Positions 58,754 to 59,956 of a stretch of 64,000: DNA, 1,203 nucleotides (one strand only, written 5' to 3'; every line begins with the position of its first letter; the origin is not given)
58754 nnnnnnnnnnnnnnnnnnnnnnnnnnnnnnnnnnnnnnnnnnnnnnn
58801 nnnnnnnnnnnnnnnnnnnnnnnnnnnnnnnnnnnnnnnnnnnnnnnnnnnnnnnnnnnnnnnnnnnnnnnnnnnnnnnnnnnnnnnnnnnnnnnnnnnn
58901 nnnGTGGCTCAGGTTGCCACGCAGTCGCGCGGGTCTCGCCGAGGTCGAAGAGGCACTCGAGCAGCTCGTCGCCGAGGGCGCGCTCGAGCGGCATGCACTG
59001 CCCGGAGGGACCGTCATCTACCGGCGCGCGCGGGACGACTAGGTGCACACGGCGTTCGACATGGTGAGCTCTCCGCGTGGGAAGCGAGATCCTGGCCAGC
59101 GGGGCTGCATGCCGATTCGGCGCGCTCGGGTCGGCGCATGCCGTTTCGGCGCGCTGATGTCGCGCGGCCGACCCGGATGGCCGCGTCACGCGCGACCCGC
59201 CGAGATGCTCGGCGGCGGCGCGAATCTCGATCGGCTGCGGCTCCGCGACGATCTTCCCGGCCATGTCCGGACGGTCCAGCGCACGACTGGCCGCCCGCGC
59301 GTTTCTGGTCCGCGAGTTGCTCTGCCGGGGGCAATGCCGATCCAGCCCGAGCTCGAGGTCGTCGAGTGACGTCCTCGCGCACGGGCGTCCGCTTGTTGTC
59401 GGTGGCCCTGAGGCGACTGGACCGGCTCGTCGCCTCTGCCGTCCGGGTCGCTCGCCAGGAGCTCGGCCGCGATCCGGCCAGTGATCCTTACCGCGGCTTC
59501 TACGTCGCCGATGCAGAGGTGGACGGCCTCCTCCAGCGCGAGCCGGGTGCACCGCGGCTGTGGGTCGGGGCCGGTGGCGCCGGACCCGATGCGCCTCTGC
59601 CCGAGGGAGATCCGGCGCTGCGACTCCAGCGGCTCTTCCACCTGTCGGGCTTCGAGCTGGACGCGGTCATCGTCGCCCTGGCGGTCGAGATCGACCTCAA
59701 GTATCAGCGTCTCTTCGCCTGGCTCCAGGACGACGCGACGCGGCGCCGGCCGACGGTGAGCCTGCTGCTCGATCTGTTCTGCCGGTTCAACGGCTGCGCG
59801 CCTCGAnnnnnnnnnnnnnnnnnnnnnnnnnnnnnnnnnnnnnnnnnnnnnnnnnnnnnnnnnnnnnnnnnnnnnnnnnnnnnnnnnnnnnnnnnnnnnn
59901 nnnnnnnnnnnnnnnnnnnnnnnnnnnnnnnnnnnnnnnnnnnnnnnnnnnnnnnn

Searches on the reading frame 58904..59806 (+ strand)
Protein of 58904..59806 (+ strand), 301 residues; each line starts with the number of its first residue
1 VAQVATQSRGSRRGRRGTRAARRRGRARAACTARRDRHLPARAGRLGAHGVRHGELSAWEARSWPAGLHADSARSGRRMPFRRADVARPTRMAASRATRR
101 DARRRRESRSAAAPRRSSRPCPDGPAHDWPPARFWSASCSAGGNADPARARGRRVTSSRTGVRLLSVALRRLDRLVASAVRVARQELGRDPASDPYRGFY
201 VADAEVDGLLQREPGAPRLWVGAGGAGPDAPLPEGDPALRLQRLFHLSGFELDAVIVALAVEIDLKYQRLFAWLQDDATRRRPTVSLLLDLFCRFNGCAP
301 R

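Call 60: search_protein_families(library=pfam, proteins=[window:58904-59806:+], max_evalue=0.001)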
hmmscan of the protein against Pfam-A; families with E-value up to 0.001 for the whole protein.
window:58904-59806:+ (301 aa): 1 family
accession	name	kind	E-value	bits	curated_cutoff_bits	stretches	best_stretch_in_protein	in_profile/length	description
PF22977.2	WHD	-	6.5e-18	65.6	27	1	239-294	99-155/221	Winged helix domain, variant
